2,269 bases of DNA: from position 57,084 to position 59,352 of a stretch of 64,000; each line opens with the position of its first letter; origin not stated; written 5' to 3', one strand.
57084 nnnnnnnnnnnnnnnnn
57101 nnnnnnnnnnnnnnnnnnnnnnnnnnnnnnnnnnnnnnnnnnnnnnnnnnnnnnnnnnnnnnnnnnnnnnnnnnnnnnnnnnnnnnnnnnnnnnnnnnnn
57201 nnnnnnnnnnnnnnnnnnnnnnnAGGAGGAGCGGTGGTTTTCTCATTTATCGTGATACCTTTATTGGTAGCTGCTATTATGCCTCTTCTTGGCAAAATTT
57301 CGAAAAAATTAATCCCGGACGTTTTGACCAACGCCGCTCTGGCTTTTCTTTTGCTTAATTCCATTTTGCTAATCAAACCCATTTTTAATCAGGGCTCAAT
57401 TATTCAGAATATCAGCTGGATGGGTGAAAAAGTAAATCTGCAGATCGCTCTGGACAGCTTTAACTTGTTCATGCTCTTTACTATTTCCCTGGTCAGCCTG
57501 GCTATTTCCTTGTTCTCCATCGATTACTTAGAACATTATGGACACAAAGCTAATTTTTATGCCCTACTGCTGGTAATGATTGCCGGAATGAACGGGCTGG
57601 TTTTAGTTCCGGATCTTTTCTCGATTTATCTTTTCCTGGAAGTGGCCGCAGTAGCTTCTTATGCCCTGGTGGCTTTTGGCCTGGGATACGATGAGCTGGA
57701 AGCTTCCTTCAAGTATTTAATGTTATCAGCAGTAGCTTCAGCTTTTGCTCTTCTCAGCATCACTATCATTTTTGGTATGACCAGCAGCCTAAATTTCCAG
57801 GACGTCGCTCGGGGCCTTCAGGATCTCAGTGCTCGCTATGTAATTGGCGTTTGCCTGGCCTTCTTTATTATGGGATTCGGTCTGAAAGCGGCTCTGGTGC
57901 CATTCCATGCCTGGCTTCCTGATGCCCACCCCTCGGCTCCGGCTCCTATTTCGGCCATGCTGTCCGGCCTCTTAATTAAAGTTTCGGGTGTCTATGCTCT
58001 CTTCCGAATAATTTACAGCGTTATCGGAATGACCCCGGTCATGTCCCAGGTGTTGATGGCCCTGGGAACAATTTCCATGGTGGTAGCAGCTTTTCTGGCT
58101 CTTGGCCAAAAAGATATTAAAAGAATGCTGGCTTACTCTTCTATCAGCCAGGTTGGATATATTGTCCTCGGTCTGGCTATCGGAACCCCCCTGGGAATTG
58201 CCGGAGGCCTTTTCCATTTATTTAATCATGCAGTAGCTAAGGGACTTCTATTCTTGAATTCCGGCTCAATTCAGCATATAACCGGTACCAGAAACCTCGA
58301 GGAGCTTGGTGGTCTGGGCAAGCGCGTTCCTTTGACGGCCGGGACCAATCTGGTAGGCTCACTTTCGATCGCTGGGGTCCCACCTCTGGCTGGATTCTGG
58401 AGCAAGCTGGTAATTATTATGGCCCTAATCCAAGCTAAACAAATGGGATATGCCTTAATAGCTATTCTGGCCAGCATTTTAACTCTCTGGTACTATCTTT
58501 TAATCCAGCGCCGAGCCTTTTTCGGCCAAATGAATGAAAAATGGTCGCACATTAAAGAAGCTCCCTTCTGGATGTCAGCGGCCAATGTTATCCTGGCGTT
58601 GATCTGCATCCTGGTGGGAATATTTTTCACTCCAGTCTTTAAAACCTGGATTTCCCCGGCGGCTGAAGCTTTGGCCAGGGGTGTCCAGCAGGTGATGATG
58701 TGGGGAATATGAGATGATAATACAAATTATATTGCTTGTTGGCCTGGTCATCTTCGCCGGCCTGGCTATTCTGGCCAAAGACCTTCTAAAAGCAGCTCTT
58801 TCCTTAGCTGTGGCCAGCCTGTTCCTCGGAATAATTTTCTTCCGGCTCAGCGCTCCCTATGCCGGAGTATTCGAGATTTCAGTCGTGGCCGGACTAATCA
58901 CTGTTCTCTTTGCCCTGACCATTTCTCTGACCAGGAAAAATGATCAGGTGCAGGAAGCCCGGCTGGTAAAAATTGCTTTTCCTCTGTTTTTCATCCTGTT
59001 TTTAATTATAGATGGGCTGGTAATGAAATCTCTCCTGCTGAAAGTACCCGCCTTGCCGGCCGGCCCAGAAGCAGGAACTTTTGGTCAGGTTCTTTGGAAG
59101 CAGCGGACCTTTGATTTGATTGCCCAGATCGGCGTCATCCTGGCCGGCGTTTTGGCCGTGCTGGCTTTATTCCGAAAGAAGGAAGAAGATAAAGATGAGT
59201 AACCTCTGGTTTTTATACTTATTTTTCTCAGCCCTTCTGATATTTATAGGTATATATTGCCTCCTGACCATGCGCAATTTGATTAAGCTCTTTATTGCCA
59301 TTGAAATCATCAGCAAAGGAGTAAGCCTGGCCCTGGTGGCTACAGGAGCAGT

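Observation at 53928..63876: Membrane-bound [NiFe]-hydrogenase operon with a near-complete complex-I-type subunit set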

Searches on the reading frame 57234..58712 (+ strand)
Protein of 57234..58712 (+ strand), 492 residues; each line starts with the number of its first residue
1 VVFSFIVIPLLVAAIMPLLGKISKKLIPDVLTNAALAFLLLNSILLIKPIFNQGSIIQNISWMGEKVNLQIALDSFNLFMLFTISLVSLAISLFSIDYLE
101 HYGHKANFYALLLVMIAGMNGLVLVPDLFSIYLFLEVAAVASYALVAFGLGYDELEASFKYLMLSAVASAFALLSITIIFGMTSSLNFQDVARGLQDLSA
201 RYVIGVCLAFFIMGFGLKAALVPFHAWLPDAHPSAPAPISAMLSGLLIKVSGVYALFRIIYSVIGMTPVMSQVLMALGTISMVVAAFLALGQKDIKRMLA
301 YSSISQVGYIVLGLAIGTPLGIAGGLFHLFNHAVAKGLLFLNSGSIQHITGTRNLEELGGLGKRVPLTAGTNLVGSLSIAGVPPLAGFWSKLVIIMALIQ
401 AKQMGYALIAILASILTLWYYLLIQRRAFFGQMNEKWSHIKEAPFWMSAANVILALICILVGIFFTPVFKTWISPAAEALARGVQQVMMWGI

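Call 3: search_protein_families(library=pfam, proteins=[window:57234-58712:+], max_evalue=0.01)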
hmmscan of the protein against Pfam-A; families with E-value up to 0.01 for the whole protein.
window:57234-58712:+ (492 aa): 2 families
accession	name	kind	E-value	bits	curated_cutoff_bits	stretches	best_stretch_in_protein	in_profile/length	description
PF00361.26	Proton_antipo_M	-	3.5e-69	233.7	21.5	1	127-417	3-294/294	NADH:quinone oxidoreductase/Mrp antiporter, TM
PF00662.26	Proton_antipo_N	-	1.1e-06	28.8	24.5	1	66-109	8-51/51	NADH-Ubiquinone oxidoreductase (complex I), chain 5 N-terminus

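Call 5: search_protein_families(library=ncbifam, proteins=[window:57234-58712:+], max_evalue=0.001)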
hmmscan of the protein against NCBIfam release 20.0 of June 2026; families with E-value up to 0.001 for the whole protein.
window:57234-58712:+ (492 aa): 75 families (the best 25 are shown)
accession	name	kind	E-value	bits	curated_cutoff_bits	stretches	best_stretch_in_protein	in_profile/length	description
NF006240.0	PRK08376.1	subfamily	2.8e-104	349.9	662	1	5-485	10-512/521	putative monovalent cation/H+ antiporter subunit D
NF006419.0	PRK08668.1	equivalog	1.6e-93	314.6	617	1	5-471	7-473/613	NADH dehydrogenase subunit M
NF006241.0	PRK08377.1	equivalog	1.3e-90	304.8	645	1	5-471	8-469/494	NADH dehydrogenase subunit N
NF009306.0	PRK12663.1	equivalog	4.9e-87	292.8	542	1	6-480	10-481/498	Na+/H+ antiporter subunit D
NF005086.0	PRK06521.1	equivalog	9.8e-85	285.3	667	1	5-482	10-508/669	hydrogenase 4 subunit B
NF005818.0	PRK07691.1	equivalog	2.6e-82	277.4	586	1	1-481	5-484/496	Na+/H+ antiporter subunit D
NF005097.0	PRK06525.1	equivalog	4.7e-75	253.1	430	1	6-463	9-473/480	hydrogenase 4 subunit D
TIGR01972.1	NDH_I_M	subfamily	1.3e-74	251.6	263.8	1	5-480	4-482/486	NADH-quinone oxidoreductase subunit M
NF005141.0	PRK06590.1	equivalog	2.2e-74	251.5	556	1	2-479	5-482/615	NADH-quinone oxidoreductase subunit L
NF009287.0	PRK12647.1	equivalog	3.8e-74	250.6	937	1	2-484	3-486/773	putative monovalent cation/H+ antiporter subunit A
TIGR01770.1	NDH_I_N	subfamily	3.5e-73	247.2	332.6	1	40-464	34-467/472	NADH-quinone oxidoreductase subunit NuoN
NF009308.0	PRK12665.1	equivalog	7.9e-73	245.8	585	1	6-436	13-445/531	Na+/H+ antiporter subunit D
TIGR01974.1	NDH_I_L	subfamily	4.9e-72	243.8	407.5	1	2-474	3-487/630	NADH-quinone oxidoreductase subunit L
NF006236.0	PRK08375.1-1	equivalog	6.5e-72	243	663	1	7-466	14-482/493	putative monovalent cation/H+ antiporter subunit D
NF009305.0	PRK12662.1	equivalog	1.7e-71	241.4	700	1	6-469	10-480/492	putative monovalent cation/H+ antiporter subunit D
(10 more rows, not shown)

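Call 46: search_solved_structures(query=window:57234-58712:+, max_evalue=1e-25)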
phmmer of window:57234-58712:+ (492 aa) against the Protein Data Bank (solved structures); distinct sequences matched with E-value up to 1e-25: 68 (the best 60 are shown).
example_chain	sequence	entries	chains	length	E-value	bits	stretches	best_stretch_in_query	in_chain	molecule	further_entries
6cfw_H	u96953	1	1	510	3.3e-76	260.6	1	5-481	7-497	Monovalent cation/H+ antiporter subunit D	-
6u8y_H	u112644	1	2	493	1.8e-69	238.4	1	5-470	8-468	NADH dehydrogenase subunit N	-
7qru_D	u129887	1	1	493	9.5e-63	216.2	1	5-476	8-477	Na+/H+ antiporter subunit D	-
7d3u_D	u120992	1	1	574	2.8e-54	188.3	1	4-433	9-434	Monovalent Na+/H+ antiporter subunit D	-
6hum_F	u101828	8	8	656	8.9e-50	173.4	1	37-473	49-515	NADH dehydrogenase subunit 5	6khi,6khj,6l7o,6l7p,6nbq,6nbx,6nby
6z16_D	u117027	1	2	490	1.4e-49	172.8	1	6-434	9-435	Multisubunit Na+/H+ antiporter, D subunit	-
6u8y_X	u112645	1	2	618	3.1e-49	171.6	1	83-463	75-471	NADH dehydrogenase subunit M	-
6z16_A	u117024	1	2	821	3.8e-48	168.1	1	9-483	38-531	Multisubunit Na+/H+ antiporter, A subunit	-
7qru_A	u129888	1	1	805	1.4e-47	166.1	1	7-480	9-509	Na+/H+ antiporter subunit A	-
9grx_F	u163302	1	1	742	2e-46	162.4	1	7-434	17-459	NAD(P)H-quinone oxidoreductase subunit 5, chloroplastic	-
7eu3_F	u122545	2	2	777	3.8e-46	161.5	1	38-435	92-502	NAD(P)H-quinone oxidoreductase subunit F | NADH-plastoquinone oxidoreductase subunit 5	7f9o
7wff_F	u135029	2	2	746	3e-45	158.5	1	29-436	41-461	NAD(P)H-quinone oxidoreductase subunit 5, chloroplastic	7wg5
4he8_L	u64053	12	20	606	6.6e-45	157.4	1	4-467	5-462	NADH-quinone oxidoreductase subunit 12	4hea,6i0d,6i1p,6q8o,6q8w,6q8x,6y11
6hum_B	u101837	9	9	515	1.8e-42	149.4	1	73-448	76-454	NAD(P)H-quinone oxidoreductase subunit 2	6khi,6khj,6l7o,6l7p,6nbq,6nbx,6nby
8e9g_L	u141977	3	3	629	8.7e-42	147.1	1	61-476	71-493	NADH-quinone oxidoreductase, L subunit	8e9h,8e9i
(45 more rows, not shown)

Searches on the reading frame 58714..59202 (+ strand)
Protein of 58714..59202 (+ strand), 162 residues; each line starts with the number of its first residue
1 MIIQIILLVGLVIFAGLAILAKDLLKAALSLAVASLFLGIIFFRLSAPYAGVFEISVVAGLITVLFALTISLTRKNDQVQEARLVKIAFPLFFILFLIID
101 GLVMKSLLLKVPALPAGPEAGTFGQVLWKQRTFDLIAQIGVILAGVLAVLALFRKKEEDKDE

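Call 3: search_protein_families(library=pfam, proteins=[window:58714-59202:+], max_evalue=0.01)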
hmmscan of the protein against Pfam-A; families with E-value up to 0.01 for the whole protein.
window:58714-59202:+ (162 aa): 2 families
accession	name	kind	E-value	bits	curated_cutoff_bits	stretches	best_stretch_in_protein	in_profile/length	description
PF00499.25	Oxidored_q3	-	3.1e-09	37.1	33.2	1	15-136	2-130/146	NADH-ubiquinone/plastoquinone oxidoreductase chain 6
PF13244.11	MbhD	-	9.6e-09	35.7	27.2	1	10-74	2-66/67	MBH, subunit D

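Call 5: search_protein_families(library=ncbifam, proteins=[window:58714-59202:+], max_evalue=0.001)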
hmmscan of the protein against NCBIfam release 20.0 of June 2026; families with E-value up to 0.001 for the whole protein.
window:58714-59202:+ (162 aa): 8 families
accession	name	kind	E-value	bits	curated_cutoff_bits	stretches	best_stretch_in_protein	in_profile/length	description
NF006242.0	PRK08378.1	subfamily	1.1e-12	48.3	98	1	1-76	5-80/85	hypothetical protein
NF009159.0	PRK12504.1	equivalog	2.1e-11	44.1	141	1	2-154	5-150/178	DUF4040 domain-containing protein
NF009161.0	PRK12507.1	equivalog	2.3e-08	33.6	272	1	2-98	11-107/336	putative monovalent cation/H+ antiporter subunit B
NF004923.0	PRK06280.1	equivalog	9.3e-06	25.9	80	1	2-77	3-78/79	hypothetical protein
NF005167.0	PRK06638.2-2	equivalog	1.5e-05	24.9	137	1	9-99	11-106/176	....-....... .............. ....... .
NF005025.0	PRK06433.1-5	equivalog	1.8e-05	25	95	1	3-76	15-88/96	NADH dehydrogenase subunit J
NF005024.0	PRK06433.1-4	equivalog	5.4e-05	23.3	101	1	18-82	23-87/89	NADH dehydrogenase subunit J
NF005162.0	PRK06638.1-1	equivalog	0.00031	20.6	157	1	12-76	12-77/184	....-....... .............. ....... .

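Call 48: search_solved_structures(query=window:58714-59202:+, max_evalue=10, show_alignments=3)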
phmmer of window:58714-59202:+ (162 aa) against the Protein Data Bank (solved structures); distinct sequences matched with E-value up to 10: 9.
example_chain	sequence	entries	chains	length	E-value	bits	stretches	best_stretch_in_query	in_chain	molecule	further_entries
6cfw_D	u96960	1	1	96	7.2e-09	39.4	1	1-75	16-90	MBH subunit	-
6u8y_D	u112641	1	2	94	3.2e-07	34.1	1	3-83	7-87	DUF4040 domain-containing protein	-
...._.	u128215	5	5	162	0.016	18.9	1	12-82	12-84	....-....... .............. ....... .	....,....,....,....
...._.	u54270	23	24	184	0.018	18.7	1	12-81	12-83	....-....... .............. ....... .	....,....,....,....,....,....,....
7p61_J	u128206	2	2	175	0.062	16.9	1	12-83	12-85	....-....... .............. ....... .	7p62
9fks_i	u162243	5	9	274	1.5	12.5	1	33-120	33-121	cytochrome-c oxidase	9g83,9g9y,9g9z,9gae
4he8_J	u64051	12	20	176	3.3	11.3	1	11-153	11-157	NADH-quinone oxidoreductase subunit 10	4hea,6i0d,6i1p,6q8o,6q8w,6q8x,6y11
7ate_C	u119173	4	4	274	3.5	11.2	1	33-120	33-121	Cytochrome c oxidase subunit 3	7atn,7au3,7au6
1qle_C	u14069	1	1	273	3.6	11.2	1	33-120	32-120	CYTOCHROME C OXIDASE POLYPEPTIDE III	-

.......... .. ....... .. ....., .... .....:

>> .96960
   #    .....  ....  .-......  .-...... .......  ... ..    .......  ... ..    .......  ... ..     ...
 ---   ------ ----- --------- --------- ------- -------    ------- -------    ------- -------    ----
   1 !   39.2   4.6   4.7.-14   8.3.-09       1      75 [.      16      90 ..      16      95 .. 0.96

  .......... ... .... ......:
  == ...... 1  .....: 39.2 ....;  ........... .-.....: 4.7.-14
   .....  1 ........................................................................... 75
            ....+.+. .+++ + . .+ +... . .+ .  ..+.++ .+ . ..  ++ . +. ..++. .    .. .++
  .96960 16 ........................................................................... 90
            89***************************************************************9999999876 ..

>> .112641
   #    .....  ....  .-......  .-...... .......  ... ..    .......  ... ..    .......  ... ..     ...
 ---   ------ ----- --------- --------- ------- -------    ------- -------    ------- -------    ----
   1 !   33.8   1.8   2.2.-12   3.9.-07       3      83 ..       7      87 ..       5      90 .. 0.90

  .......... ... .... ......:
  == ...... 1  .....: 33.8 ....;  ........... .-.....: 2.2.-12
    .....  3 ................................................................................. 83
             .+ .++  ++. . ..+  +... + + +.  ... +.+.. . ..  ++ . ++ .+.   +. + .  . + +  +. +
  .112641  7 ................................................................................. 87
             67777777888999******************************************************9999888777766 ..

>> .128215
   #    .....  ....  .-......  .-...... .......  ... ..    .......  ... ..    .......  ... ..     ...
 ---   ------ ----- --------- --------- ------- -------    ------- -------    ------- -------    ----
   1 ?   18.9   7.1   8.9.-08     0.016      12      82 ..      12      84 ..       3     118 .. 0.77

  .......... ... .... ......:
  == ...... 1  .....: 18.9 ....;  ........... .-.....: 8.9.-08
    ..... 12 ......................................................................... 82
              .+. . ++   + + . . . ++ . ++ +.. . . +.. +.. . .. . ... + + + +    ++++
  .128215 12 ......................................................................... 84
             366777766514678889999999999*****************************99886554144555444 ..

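Call 55: search_solved_structures(query=A4, max_evalue=1, show_alignments=4)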
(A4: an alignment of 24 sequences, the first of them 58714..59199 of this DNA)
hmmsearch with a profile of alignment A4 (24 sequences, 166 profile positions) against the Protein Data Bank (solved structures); distinct sequences matched with E-value up to 1: 12.
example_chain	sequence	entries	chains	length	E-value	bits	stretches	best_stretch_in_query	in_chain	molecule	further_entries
6u8y_D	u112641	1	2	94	8e-13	51.7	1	3-82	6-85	DUF4040 domain-containing protein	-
6cfw_D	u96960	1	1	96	3.7e-12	49.5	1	2-79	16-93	MBH subunit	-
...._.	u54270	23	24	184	1.5e-08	37.7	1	7-111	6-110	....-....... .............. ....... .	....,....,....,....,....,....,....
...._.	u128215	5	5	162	1.8e-08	37.5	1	7-111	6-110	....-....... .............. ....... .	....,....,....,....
7p61_J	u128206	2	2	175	4.7e-08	36.1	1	7-112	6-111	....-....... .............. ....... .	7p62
4he8_J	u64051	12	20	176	0.0031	20.4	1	5-77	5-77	NADH-quinone oxidoreductase subunit 10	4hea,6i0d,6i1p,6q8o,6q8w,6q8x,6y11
2akh_Z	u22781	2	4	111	0.096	15.6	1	94-159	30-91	Preprotein translocase secE subunit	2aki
9ivk_A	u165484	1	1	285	0.12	15.3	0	87-133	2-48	HBC599 membrane protein binder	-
4v6m_BB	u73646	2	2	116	0.13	15.2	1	95-159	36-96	Preprotein translocase secE subunit | PROTEIN TRANSLOCASE SUBUNIT SECE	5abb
8e9g_J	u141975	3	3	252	0.25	14.3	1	6-104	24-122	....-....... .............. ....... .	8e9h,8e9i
6u8y_E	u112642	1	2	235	0.31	14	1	121-164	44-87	Monovalent cation/H+ antiporter subunit B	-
7eu3_G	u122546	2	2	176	0.97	12.4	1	10-103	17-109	NAD(P)H-quinone oxidoreductase subunit 6, chloroplastic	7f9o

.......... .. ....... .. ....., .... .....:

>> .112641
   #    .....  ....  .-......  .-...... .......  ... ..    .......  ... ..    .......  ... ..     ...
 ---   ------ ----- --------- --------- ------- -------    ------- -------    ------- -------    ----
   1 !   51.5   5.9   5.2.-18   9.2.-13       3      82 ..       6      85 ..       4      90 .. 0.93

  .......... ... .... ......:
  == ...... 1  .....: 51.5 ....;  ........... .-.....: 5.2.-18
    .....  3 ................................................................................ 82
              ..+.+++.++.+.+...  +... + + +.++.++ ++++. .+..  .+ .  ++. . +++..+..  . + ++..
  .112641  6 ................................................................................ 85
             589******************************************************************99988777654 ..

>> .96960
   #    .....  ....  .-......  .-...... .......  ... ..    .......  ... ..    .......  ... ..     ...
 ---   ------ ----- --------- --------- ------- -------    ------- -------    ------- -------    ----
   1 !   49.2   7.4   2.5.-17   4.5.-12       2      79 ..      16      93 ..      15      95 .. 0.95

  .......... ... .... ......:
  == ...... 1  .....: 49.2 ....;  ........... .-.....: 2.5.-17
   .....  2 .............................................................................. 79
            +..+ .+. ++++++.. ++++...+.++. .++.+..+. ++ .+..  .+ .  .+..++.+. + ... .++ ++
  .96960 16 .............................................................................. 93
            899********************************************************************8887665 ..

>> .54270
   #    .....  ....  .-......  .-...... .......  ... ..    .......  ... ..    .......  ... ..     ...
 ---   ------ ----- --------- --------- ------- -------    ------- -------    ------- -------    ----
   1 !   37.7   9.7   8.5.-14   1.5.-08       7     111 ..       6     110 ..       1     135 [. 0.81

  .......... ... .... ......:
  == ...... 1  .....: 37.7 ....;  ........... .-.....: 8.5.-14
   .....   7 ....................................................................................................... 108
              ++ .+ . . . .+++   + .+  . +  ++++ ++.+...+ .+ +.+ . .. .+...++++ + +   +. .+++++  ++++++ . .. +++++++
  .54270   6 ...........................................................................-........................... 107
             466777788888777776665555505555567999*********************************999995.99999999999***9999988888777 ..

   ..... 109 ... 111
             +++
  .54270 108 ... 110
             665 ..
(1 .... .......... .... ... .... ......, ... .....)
